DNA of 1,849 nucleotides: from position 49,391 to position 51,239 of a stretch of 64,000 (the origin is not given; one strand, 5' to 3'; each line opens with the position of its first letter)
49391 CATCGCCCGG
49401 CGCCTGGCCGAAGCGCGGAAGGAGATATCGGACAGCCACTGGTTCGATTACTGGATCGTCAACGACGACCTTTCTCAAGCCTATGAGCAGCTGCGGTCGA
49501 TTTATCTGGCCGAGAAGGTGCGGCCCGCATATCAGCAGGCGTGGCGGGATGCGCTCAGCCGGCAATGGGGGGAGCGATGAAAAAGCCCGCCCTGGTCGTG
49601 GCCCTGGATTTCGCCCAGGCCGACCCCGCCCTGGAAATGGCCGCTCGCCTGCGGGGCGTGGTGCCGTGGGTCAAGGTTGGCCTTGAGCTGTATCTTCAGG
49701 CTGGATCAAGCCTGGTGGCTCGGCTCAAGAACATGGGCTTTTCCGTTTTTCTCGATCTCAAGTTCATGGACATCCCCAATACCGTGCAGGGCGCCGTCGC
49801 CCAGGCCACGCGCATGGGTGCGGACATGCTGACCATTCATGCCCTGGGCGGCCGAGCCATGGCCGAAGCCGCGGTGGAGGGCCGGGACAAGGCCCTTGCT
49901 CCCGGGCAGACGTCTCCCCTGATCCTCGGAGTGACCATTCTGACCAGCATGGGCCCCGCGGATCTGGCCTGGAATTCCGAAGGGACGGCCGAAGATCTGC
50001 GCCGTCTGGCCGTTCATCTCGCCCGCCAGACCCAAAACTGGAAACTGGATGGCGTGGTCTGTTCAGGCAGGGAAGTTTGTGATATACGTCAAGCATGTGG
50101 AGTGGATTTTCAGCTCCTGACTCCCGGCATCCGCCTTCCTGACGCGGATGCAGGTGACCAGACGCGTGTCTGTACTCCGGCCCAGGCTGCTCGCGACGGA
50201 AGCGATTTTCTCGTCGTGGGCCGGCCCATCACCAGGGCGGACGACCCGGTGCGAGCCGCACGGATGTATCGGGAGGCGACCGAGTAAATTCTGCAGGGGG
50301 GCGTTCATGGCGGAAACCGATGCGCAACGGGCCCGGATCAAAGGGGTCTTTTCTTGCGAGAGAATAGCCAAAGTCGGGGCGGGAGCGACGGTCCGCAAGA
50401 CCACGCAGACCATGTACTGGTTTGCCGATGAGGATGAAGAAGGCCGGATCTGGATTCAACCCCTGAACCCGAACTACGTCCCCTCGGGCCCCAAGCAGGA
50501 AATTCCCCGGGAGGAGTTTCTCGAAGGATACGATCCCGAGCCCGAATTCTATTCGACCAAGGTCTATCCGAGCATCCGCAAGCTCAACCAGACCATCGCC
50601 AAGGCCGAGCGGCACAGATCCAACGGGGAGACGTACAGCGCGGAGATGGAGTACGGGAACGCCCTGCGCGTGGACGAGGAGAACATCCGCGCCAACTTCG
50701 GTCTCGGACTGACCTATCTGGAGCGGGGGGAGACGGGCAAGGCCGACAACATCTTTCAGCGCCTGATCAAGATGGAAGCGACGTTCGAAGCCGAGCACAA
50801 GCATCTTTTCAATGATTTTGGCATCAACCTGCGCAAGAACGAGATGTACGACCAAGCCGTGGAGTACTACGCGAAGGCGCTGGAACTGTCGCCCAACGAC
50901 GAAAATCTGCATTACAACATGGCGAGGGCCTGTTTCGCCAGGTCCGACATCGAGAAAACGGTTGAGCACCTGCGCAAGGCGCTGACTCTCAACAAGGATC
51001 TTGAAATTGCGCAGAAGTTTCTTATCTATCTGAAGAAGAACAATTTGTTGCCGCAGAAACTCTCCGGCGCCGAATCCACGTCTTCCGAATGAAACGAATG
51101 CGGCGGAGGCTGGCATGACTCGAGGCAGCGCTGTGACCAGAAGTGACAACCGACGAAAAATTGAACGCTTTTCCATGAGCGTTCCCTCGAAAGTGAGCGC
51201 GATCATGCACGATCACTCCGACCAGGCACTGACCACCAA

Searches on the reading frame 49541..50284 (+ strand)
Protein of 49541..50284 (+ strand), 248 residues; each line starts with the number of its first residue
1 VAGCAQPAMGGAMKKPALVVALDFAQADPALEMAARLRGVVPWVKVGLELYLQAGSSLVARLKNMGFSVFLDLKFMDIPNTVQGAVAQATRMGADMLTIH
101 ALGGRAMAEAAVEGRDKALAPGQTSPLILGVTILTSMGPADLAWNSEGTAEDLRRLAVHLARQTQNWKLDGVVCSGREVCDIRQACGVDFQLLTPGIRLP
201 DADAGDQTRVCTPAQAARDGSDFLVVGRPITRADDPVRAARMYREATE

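Call 3: search_protein_families(library=pfam, proteins=[window:49541-50284:+], max_evalue=1)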
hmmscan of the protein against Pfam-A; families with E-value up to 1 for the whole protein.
window:49541-50284:+ (248 aa): 2 families
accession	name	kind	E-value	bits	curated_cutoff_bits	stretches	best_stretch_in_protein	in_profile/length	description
PF00215.30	OMPdecase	-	3.7e-56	190.9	27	1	17-243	2-221/221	Orotidine 5'-phosphate decarboxylase / HUMPS family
PF12176.13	MtaB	-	0.23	10.7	25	1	81-116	144-179/460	Methanol-cobalamin methyltransferase B subunit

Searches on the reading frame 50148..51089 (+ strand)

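Call 3: search_protein_families(library=pfam, proteins=[window:50148-51089:+], max_evalue=1)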
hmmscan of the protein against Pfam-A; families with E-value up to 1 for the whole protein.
window:50148-51089:+ (314 aa): 23 families
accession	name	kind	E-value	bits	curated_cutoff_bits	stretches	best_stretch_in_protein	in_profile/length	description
PF13414.12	TPR_11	-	2.6e-14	53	26.8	3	232-261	8-37/42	TPR repeat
PF00515.34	TPR_1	-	4.4e-13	48.9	27.8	2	228-251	11-34/34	Tetratricopeptide repeat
PF07719.23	TPR_2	-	5.8e-12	45.2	27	2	225-251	8-34/34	Tetratricopeptide repeat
PF14559.12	TPR_19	-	1.7e-11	44.7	25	2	229-278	2-51/68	Tetratricopeptide repeat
PF13181.12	TPR_8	-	3.7e-11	42.7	25.7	2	228-251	11-34/34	Tetratricopeptide repeat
PF13428.12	TPR_14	-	3e-09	37.1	23.5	2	228-261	11-44/44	Tetratricopeptide repeat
PF13424.12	TPR_12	-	1.4e-08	35.3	30.1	1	223-282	8-75/77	Tetratricopeptide repeat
PF13432.12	TPR_16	-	1e-07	32.7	32.7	2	224-280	3-59/65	Tetratricopeptide repeat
PF13431.12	TPR_17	-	1.8e-07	31.3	24.4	2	240-270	1-31/34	Tetratricopeptide repeat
PF13176.12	TPR_7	-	2.7e-06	27.5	27.9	1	229-253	10-34/36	Tetratricopeptide repeat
PF13174.12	TPR_6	-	2.1e-05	25.3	26.3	1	182-208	2-28/33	Tetratricopeptide repeat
PF24575.1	TPR_Slam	-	2.4e-05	25.2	35.2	1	225-268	54-97/104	Surface lipoprotein assembly modifier, N-terminal TPR repeats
PF23914.1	TPR_CcmH_CycH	-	0.00028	21.2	42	1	231-271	63-106/158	Cytochrome c-type biogenesis protein H TPR domain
PF12895.13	ANAPC3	-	0.00071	20.2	27.2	1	231-296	2-70/82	Anaphase-promoting complex, cyclosome, subunit 3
PF25068.1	ARM_TT21_4th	-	0.0032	18.2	30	1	227-288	8-68/153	Tetratricopeptide repeat protein 21 forth ARM domain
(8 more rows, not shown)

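Call 4: search_protein_families(library=ncbifam, proteins=[window:50148-51089:+], max_evalue=1)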
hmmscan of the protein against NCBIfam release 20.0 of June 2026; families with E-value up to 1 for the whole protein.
window:50148-51089:+ (314 aa): 31 families (the best 25 are shown)
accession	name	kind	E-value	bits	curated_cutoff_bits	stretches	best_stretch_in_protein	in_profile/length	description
NF040959.1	MamA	equivalog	2e-11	43.7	200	1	152-284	43-171/204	magnetosome protein MamA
TIGR02917.1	PEP_TPR_lipo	equivalog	3.4e-11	41.8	312.2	2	222-293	367-438/899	XrtA/PEP-CTERM system TPR-repeat protein PrsT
TIGR02521.1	type_IV_pilW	equivalog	7e-10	38.9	154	1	150-288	35-171/234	type IV pilus biogenesis/stability protein PilW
TIGR02552.1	LcrH_SycD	equivalog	6.7e-09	35.6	104.8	2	165-285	3-119/136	SycD/LcrH family type III secretion system chaperone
NF033920.0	C39_PA2778_fam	equivalog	3.2e-06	26.8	150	2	230-282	202-254/255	PA2778 family cysteine peptidase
NF008757.0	PRK11788.1-5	equivalog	3.4e-06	26.5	363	1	171-250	60-139/388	lipopolysaccharide assembly protein LapB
NF008756.0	PRK11788.1-4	equivalog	4.4e-06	26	474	2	154-216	188-250/389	lipopolysaccharide assembly protein LapB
TIGR00990.1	3a0801s09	subfamily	5.2e-06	25.4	757.25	1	220-284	129-192/615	mitochondrial import receptor subunit TOM70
NF047558.1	TPR_END_plus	domain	5.6e-06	26.2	32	1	254-286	1-34/56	TPR end-of-group domain-containing protein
NF047507.1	TPR_BatC_Lepto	exception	5.8e-06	25.9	175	2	150-257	28-135/214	TPR repeat-containing protein BatC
NF008520.0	PRK11447.1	equivalog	1.6e-05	22.9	858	2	149-215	354-420/1157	cellulose synthase complex outer membrane protein BcsC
NF033762.1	social_mot_Tgl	equivalog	1.9e-05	24.2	225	1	157-289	42-173/252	social motility TPR repeat lipoprotein Tgl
TIGR03939.1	PGA_TPR_OMP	equivalog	3.4e-05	22.3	366.65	2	228-295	96-163/800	poly-beta-1,6 N-acetyl-D-glucosamine export porin PgaA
NF002725.1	PRK02603.1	equivalog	5.3e-05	23.3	143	1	219-288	36-108/173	photosystem I assembly protein Ycf3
NF008755.0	PRK11788.1-3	equivalog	6.4e-05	22.5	430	1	169-243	59-133/388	lipopolysaccharide assembly protein LapB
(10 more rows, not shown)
